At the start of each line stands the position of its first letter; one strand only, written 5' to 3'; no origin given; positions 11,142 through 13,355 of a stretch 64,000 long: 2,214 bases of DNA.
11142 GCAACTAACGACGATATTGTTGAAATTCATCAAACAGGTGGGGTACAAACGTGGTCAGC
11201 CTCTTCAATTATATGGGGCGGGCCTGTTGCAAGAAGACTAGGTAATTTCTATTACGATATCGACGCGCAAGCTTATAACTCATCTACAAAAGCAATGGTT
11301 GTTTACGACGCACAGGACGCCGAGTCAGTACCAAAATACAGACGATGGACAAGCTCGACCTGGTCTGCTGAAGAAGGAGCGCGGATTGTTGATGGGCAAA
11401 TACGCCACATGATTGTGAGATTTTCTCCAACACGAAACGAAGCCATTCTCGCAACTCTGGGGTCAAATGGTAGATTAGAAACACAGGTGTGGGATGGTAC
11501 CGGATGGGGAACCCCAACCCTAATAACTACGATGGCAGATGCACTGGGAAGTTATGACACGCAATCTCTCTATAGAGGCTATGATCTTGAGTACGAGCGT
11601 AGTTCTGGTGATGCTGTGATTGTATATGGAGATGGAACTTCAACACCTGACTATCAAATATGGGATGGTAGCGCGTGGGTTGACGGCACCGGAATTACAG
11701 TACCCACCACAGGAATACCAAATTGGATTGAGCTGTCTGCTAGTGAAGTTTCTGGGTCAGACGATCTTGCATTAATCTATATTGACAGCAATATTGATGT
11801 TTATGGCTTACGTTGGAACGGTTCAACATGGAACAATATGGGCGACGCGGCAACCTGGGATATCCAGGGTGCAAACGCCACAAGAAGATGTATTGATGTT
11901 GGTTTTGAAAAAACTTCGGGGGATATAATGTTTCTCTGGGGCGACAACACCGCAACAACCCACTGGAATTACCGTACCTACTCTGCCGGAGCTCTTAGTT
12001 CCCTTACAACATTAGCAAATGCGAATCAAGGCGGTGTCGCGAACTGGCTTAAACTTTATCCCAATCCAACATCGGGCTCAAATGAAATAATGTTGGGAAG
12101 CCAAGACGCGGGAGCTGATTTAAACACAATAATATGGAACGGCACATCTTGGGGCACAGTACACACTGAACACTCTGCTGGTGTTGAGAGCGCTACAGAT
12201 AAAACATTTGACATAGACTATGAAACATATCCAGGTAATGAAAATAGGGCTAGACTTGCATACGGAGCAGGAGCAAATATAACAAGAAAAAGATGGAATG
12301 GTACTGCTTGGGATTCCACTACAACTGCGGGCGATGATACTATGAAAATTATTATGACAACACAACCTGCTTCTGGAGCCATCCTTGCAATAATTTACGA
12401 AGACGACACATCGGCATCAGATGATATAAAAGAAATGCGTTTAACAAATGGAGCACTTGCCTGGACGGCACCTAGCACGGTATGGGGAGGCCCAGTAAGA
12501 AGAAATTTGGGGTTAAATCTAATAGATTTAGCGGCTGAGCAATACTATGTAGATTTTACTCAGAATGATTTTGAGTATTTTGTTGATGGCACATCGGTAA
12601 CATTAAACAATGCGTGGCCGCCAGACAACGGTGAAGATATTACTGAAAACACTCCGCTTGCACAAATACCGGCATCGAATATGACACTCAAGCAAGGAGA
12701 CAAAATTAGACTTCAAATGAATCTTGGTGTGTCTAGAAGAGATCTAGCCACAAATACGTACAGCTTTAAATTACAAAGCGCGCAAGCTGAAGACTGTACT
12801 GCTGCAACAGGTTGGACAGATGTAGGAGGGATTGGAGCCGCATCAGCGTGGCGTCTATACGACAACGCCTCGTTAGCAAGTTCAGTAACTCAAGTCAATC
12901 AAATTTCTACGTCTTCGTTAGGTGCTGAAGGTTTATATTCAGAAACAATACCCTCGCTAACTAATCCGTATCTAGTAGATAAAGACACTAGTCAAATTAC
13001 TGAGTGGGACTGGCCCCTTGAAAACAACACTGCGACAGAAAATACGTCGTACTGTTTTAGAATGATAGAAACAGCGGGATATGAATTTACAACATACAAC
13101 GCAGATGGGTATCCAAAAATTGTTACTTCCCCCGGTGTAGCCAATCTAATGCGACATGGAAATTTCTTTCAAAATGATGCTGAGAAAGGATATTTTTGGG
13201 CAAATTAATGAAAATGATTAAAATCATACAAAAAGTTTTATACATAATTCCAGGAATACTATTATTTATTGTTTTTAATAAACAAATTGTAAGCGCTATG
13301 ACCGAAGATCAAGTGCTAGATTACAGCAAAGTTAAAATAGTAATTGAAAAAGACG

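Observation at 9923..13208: Secreted W-rich protein built from two tandem 420-aa modules, broken by a GGG homopolymer indel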

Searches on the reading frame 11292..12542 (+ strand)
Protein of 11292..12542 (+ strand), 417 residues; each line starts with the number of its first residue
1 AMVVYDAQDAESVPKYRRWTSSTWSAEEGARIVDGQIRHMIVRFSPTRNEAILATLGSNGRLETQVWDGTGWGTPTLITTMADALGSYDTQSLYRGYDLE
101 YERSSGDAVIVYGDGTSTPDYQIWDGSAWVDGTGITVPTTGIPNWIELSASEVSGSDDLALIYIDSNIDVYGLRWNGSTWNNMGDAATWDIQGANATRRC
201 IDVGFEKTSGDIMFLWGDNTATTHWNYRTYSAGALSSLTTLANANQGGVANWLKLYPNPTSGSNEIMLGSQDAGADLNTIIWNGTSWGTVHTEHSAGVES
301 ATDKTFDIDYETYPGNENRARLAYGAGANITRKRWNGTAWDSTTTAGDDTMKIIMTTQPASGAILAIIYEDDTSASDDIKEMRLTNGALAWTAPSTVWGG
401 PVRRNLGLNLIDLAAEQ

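Call 63: search_protein_representatives(protein=window:11292-12542:+)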
Query: 417 residues. Proteins with E-value up to 0.001 (for the whole library): 1472; up to 1e-10: 1046; up to 1e-30: 228. The best 150 are listed.
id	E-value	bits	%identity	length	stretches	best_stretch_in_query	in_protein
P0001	0.0e+00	1232.3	82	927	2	1-417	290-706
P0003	4.5e-246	833.1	50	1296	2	1-409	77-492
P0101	8.1e-211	716.9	48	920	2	1-416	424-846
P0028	1.5e-185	633.7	47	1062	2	1-402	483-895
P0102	2.3e-177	606.7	27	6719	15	12-290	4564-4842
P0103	1.0e-166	571.6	29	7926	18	19-289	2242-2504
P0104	1.4e-152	525.0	40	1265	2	2-409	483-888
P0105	1.5e-148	511.7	34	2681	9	7-315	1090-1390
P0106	1.2e-135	469.3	48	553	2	2-416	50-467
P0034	5.9e-127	440.6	52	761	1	2-415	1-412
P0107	3.3e-104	365.7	48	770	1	2-403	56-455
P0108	1.2e-102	360.5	47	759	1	4-402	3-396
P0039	9.7e-99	347.6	43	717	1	2-415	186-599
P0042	2.6e-97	342.9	43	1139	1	2-405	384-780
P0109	3.9e-94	332.5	45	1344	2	1-405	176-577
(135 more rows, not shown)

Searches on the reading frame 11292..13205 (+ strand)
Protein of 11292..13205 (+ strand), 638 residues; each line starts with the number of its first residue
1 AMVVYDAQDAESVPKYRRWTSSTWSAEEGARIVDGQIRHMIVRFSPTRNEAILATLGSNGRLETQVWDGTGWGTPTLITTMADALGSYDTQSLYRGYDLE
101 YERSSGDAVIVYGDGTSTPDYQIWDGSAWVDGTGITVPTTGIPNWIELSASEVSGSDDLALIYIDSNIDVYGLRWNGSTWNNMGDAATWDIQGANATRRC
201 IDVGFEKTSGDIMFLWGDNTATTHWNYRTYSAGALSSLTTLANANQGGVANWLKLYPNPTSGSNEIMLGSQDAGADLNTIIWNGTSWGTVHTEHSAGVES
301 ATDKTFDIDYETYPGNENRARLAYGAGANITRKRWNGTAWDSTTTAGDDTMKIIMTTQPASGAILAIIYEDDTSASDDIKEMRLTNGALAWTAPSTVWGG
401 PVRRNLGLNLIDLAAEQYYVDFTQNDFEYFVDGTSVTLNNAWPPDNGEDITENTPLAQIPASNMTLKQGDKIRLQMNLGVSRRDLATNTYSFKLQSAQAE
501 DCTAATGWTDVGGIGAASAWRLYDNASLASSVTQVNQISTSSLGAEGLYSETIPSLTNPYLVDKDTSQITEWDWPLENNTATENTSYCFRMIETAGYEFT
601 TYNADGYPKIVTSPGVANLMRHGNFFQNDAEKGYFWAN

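Call 21: find_related_loci(query=A1, collection=genome_contigs, flank=10000)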
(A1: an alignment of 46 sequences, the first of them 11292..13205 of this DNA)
Query A1 (638 aa) in genome_contigs; peptide patterns used: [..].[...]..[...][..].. (x = any residue, [..] = any of these).
159 stretches matched a pattern; 102 encode a relative of the query (tblastn E <= 1e-3); the best 80 are kept; 78 distinct loci.
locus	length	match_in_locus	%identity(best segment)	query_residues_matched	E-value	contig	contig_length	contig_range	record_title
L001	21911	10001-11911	48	1-638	0e+0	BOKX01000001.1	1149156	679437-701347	Patescibacteria group bacterium BroJett032 DNA, sequence1, whole genome shotgun sequence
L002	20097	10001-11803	42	1-612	1e-148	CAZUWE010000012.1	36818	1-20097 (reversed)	MAG TPA_asm: uncultured Candidatus Peribacteria bacterium isolate SRP342105_co1_252 genome assembly, contig: NODE_1422_l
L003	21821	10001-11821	42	1-613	4e-146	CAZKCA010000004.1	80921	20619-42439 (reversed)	MAG TPA_asm: uncultured Candidatus Saccharibacteria bacterium isolate SRP290908_co1_94 genome assembly, contig: NODE_278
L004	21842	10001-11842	41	1-619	1e-139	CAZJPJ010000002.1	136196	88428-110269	MAG TPA_asm: uncultured Candidatus Saccharibacteria bacterium isolate SRP329715_co1_163 genome assembly, contig: NODE_11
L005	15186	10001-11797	42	1-610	3e-148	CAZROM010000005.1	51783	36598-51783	MAG TPA_asm: uncultured Candidatus Peribacteria bacterium isolate SRP278252_co1_824 genome assembly, contig: NODE_851_le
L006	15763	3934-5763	40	1-615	4e-134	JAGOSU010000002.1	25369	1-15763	MAG: Candidatus Paceibacterota bacterium isolate Gw_Eff_bin_347 Gw_Eff_3776_length_25369_cov_7.900800, whole genome shot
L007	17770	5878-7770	42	2-615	2e-133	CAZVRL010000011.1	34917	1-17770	MAG TPA_asm: uncultured Candidatus Peribacteria bacterium isolate SRP286056_co1_71 genome assembly, contig: NODE_1301_le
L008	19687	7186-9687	49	1-418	8e-129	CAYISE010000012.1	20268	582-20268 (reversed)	MAG TPA_asm: uncultured Candidatus Saccharibacteria bacterium isolate ERP119705_co3_567 genome assembly, contig: NODE_30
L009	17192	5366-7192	43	1-619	4e-140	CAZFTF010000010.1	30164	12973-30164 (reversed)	MAG TPA_asm: uncultured Candidatus Peribacteria bacterium isolate SRP286056_co1_539 genome assembly, contig: NODE_1709_l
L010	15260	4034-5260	46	12-414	2e-103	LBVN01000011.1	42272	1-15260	MAG: Candidatus Woesebacteria bacterium GW2011_GWB1_38_8b UT10_C0011, whole genome shotgun sequence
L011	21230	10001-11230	44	1-417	9e-103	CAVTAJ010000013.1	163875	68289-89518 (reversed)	MAG: Nitrospirota bacterium isolate MFD04651.bin.2.58 genome assembly, contig: contig_4090, whole genome shotgun sequenc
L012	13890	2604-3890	42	1-420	1e-92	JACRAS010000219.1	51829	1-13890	MAG: Betaproteobacteria bacterium isolate NC_groundwater_1600_Pr3_B-0.1um_63_13 SR-2_scaffold_141_3350470, whole genome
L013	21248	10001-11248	41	1-417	4e-91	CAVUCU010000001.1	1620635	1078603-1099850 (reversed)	MAG: Nitrospirota bacterium isolate MFD05442.bin.1.86 genome assembly, contig: contig_11041, whole genome shotgun sequen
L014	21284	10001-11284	38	1-431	5e-90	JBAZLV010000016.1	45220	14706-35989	MAG: Nitrospirota bacterium isolate SO_2017_LW4_23 scaffold_1977_c1_LW137-91_2017, whole genome shotgun sequence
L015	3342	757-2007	40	1-419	3e-90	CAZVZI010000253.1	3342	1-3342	MAG TPA_asm: uncultured Thermodesulfobacteriota bacterium isolate SRP062349_co5_66 genome assembly, contig: NODE_28274_l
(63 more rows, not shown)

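Call 25: predict_structure(alignment_id=A1)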
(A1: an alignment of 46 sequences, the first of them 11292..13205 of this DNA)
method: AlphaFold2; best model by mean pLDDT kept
length: 638 residues; sequences in the alignment: 46
mean_pLDDT: 81.3   pTM: 0.76
mean pLDDT of the five models: 81.3, 80.5, 80.3, 79.6, 77.7
residues with pLDDT >= 90: 304; 70-90: 187; 50-70: 66; < 50: 81
segments of 3 or more residues with pLDDT < 50: 434-453, 458-464, 484-487, 530-536, 548-567, 618-624, 626-628, 630-638
pLDDT, mean of each block of 10 residues (from residue 1): 90 92 89 96 91 98 95 97 94 96 93 94 96 92 97 90 95 95 88 87 96 93 89 94 88 94 93 93 90 89 94 89 93 92 89 90 91 80 91 91 87 84 72 44 39 50 57 75 51 85 86 75 65 49 49 41 47 80 87 70 73 61 48 43
secondary structure, 60 per line:
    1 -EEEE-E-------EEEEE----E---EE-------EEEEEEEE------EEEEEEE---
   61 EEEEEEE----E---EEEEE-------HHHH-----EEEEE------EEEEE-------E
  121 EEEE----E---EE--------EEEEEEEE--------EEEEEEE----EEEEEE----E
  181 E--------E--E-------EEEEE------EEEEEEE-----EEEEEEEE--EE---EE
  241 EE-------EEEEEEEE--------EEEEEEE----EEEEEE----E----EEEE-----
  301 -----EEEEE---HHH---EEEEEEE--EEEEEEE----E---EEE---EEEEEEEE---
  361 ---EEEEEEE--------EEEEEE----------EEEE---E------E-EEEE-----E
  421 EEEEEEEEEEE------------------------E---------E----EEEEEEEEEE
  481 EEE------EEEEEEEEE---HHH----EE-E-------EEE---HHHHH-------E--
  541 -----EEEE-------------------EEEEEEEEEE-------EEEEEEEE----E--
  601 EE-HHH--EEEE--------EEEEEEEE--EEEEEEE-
elements in order: E2-5 E15-19 E37-44 E51-57 E61-67 E76-80 H88-91 E97-101 E108-112 E120-124 E143-150 E159-165 E170-175 E201-205 E212-218 E224-231 E239-242 E250-257 E266-272 E277-282 E292-295 E306-310 E320-326 E329-335 E344-346 E350-357 E364-370 E379-384 E395-398 E411-414 E420-431 E471-483 E490-498 E520-522 H526-530 E546-549 E569-578 E586-593 E609-612 E621-628 E631-637

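Call 28: fold_search(model_id=the predicted structure, library=pdb)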
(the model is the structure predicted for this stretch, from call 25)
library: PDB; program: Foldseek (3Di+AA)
matches with E <= 10: 1331; with E <= 0.001: 534
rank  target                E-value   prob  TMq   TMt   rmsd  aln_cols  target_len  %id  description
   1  5mxe                  3.6e-11  1.00  0.40  0.67   5.4       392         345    9  Photorhabdus asymbiotica lectin (PHL) in free form (released 2017-08-09)
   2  6rgr                  8.4e-11  1.00  0.40  0.69   5.3       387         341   10  Photorhabdus asymbiotica lectin PHL in complex with L-rhamnose (released 2020-07-01)
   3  5c9l                  2.0e-10  1.00  0.40  0.66   5.9       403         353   10  Crystal structure of native PLL lectin from Photorhabdus luminescens at 1.65 A resolution (released 2016-10-19)
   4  8q83_B                2.1e-10  1.00  0.39  0.67   5.9       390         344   11  Photorhabdus laumondii lectin PLL5 in complex with alpha-methyl-fucoside (released 2025-03-05)
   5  8q7u                  2.9e-10  1.00  0.40  0.66   5.9       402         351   10  Photorhabdus laumondii lectin PLL in complex with alpha-methyl-fucoside (released 2025-03-05)
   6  5mxf                  3.0e-10  1.00  0.40  0.67   5.5       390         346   10  Photorhabdus asymbiotica lectin (PHL) in complex with alpha-methyl fucoside (released 2017-08-09)
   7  5mxg_A                4.0e-10  1.00  0.40  0.68   5.4       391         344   10  Photorhabdus asymbiotica lectin (PHL) in complex with blood group H trisaccharide (released 2017-08-09)
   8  5c9o                  4.2e-10  1.00  0.39  0.64   6.2       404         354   10  Crystal structure of recombinant PLL lectin from Photorhabdus luminescens at 1.5 A resolution (released 2016-10-19)
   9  8q83_D                6.7e-10  1.00  0.40  0.68   5.5       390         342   10  Photorhabdus laumondii lectin PLL5 in complex with alpha-methyl-fucoside (released 2025-03-05)
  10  6flu_A                8.5e-10  1.00  0.40  0.69   5.4       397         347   10  Photorhabdus asymbiotica lectin (PHL) in complex with synthetic C-fucoside (released 2019-02-06)
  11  5mxh                  8.9e-10  1.00  0.40  0.67   5.4       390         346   10  Photorhabdus asymbiotica lectin (PHL) in complex with D-galactose (released 2017-08-09)
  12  6rg2_B                9.3e-10  1.00  0.39  0.67   5.5       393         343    9  Photorhabdus laumondii lectin PLL2 in complex with 3-O-methyl-D-glucose (released 2020-07-01)
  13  6fhx_A                1.2e-09  1.00  0.40  0.69   5.2       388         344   10  Photorhabdus asymbiotica lectin (PHL) in complex with synthetic C-fucoside (released 2019-01-30)
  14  6fhy_A                1.5e-09  1.00  0.39  0.66   6.1       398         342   10  Photorhabdus asymbiotica lectin (PHL) in complex with synthetic C-fucoside (released 2019-01-30)
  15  2bzd_C                3.0e-09  1.00  0.28  0.29  25.1       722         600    9  Galactose recognition by the carbohydrate-binding module of a bacterial sialidase. (released 2005-08-19)
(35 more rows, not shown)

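Call 41: search_solved_structures(query=A1, max_evalue=10, show_alignments=2)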
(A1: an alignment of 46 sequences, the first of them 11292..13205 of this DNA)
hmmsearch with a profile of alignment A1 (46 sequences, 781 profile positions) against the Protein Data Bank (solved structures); distinct sequences matched with E-value up to 10: 0.

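Call 75: search_protein_families(library=pfam, alignment_id=A1, max_evalue=0.1)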
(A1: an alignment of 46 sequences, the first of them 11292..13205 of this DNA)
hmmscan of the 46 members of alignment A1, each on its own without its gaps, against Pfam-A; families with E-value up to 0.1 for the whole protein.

A. member 1, window:11292-13205:+ (638 aa): 0 families

B. families by the number of members that match (of 46 scanned): 14 families
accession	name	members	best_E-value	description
PF14341.11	PilX_N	18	3.5e-06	PilX N-terminal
PF10708.14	DUF2510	7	9.6e-05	Protein of unknown function (DUF2510)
PF10717.14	ODV-E18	3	0.012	Occlusion-derived virus envelope protein ODV-E18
PF07963.17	N_methyl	2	0.00052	Prokaryotic N-terminal methylation motif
PF10597.14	U5_2-snRNA_bdg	1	0.012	U5-snRNA binding site 2 of PrP8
PF00208.27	ELFV_dehydrog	1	0.018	Glutamate/Leucine/Phenylalanine/Valine dehydrogenase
PF06048.17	DUF927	1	0.02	Domain of unknown function (DUF927)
PF17585.7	Phage_Arf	1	0.029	Accessory recombination function protein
PF18630.7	Peptidase_M60_C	1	0.035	Peptidase M60 C-terminal domain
PF13574.12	Reprolysin_2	1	0.042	Metallo-peptidase family M12B Reprolysin-like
PF21331.3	Isoamylase_C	1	0.063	Isoamylase, C-terminal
PF03057.20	DUF236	1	0.076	DUF236 repeat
PF13353.11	Fer4_12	1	0.087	4Fe-4S single cluster domain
PF19565.4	DUF6087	1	0.087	Family of unknown function (DUF6087)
